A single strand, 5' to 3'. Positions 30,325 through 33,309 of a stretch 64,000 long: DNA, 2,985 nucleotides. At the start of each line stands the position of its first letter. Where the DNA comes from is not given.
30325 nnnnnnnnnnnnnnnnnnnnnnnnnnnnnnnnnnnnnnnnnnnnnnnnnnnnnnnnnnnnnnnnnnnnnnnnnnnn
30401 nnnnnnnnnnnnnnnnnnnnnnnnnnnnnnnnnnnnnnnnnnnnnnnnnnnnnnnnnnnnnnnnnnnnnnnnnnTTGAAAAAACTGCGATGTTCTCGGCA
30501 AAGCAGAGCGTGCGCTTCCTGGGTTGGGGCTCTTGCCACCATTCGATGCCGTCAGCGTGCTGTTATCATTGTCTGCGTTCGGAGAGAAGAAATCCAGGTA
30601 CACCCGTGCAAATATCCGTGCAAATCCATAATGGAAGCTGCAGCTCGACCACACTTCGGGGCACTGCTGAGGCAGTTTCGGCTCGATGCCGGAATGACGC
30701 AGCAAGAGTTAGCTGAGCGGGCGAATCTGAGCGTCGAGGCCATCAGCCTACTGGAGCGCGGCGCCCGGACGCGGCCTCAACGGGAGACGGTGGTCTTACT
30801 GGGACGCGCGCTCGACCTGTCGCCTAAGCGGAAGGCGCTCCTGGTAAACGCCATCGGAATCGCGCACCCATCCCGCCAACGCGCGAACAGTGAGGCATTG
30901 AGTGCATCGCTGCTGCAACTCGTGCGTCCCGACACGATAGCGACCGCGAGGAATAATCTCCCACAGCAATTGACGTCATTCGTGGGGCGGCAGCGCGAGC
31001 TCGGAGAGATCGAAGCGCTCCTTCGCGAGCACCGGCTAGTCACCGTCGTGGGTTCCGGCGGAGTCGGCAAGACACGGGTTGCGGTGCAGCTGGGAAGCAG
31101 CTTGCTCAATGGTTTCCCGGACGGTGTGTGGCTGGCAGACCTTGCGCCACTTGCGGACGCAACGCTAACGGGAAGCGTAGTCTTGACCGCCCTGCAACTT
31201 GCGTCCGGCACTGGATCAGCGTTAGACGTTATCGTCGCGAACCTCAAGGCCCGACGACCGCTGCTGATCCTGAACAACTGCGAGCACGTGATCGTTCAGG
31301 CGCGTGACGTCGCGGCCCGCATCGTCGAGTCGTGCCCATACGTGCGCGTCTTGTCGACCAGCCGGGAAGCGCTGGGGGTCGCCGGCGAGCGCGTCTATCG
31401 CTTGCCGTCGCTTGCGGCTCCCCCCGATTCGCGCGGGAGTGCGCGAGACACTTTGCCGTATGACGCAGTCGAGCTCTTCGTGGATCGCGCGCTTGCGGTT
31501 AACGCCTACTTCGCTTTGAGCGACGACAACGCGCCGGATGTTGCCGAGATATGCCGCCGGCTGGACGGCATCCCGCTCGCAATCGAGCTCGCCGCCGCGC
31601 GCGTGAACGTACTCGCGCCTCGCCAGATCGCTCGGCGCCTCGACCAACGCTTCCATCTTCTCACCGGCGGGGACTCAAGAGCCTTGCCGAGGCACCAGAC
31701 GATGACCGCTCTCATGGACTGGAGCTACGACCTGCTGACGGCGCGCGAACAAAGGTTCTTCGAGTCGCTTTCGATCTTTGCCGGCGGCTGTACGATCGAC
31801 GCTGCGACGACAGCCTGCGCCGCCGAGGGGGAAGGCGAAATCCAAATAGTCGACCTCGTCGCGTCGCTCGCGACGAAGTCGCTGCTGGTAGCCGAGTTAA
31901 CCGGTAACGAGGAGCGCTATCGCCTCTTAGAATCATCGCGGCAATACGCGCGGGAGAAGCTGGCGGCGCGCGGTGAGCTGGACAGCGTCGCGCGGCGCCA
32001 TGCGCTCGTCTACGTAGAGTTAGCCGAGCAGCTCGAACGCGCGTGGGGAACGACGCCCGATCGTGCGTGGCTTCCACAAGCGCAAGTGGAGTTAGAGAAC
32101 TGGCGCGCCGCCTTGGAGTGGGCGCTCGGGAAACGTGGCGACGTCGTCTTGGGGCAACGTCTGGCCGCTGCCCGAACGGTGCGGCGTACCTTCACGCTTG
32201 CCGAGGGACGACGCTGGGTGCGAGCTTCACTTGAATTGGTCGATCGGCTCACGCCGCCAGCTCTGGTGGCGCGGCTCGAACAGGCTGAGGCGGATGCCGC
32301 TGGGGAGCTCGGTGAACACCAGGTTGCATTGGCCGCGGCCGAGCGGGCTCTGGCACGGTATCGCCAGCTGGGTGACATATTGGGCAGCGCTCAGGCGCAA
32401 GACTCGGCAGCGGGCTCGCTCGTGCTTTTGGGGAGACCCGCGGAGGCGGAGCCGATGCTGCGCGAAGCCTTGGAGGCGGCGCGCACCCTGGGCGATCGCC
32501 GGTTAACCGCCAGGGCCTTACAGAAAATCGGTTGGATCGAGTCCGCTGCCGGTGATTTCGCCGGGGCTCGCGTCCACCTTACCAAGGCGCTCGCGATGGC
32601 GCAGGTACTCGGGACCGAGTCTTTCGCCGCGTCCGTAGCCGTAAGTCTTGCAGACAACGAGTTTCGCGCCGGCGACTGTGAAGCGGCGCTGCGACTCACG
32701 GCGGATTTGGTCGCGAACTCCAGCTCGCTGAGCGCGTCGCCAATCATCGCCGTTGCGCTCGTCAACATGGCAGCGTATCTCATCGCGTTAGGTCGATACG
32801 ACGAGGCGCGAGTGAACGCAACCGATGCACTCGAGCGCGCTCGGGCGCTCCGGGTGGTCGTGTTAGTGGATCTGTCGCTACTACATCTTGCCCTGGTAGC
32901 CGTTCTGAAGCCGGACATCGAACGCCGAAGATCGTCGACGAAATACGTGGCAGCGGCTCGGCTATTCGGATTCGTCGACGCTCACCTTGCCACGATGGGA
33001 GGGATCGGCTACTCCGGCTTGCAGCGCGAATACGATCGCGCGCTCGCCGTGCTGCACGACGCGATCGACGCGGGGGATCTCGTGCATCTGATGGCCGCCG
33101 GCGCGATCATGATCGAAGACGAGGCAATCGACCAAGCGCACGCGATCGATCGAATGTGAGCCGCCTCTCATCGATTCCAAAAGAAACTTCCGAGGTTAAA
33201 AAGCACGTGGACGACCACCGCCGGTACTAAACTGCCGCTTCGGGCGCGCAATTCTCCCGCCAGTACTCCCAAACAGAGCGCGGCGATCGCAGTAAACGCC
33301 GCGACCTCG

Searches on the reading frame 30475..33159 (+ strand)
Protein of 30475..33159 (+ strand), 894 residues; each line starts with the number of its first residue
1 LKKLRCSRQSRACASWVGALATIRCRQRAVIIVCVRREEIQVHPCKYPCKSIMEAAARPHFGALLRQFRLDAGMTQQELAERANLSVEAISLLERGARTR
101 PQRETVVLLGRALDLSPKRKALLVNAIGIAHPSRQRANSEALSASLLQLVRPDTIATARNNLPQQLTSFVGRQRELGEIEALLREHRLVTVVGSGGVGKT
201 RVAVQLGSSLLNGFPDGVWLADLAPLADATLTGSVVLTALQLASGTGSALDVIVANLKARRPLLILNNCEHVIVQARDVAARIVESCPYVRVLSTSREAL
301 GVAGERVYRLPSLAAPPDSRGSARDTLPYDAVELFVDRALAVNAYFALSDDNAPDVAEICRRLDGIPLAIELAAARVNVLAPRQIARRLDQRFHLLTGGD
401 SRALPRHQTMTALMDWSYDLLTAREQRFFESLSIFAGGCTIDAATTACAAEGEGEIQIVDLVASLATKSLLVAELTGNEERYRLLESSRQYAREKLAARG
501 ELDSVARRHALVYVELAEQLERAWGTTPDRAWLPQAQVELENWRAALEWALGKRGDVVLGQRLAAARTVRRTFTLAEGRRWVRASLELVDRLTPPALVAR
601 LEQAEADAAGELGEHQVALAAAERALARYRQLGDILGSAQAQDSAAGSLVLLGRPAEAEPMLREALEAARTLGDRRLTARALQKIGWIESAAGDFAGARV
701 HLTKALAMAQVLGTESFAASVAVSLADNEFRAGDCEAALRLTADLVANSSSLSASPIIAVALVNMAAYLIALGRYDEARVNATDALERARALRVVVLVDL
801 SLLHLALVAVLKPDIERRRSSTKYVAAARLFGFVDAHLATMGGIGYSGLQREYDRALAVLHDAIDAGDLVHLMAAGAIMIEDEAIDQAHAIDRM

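Call 5: search_protein_families(library=pfam, proteins=[window:30475-33159:+], max_evalue=0.1)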
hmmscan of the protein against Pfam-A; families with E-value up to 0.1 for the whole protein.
window:30475-33159:+ (894 aa): 19 families
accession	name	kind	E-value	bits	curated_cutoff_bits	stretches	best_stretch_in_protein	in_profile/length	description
PF13424.12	TPR_12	-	5.3e-17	62.2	30.1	2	640-710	4-76/77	Tetratricopeptide repeat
PF13560.12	HTH_31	-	2.2e-11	44.3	27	1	60-119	1-60/64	Helix-turn-helix domain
PF01381.28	HTH_3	-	3.8e-11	43.3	23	1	65-117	1-52/55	Helix-turn-helix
PF13374.12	TPR_10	-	1.2e-07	32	27.5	2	678-714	1-38/42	Tetratricopeptide repeat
PF13191.12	AAA_16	-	0.00027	21.9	32.6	1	169-212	2-50/167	AAA ATPase domain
PF07719.23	TPR_2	-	0.0013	19.1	27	0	760-788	2-30/34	Tetratricopeptide repeat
PF13443.12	HTH_26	-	0.0016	19.1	22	1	65-117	2-54/63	Cro/C1-type HTH DNA-binding domain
PF13181.12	TPR_8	-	0.002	18.6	25.7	0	761-789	3-31/34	Tetratricopeptide repeat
PF13412.12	HTH_24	-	0.0027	17.7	21.9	1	64-90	8-34/48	Winged helix-turn-helix DNA-binding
PF13481.12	AAA_25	-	0.003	17.6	27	1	179-213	26-60/195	AAA domain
PF04545.22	Sigma70_r4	-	0.0071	16.3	24.1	1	69-99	16-46/50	Sigma-70, region 4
PF00515.34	TPR_1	-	0.0091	16.2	27.8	0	759-787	1-29/34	Tetratricopeptide repeat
PF20720.3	nSTAND3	-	0.011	15.9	27.2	1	177-212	8-43/155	Novel STAND NTPase 3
PF12895.13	ANAPC3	-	0.019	15.7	27.2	0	718-779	22-76/82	Anaphase-promoting complex, cyclosome, subunit 3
PF13413.12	HTH_25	-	0.046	14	24.6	0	64-96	1-33/62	Helix-turn-helix domain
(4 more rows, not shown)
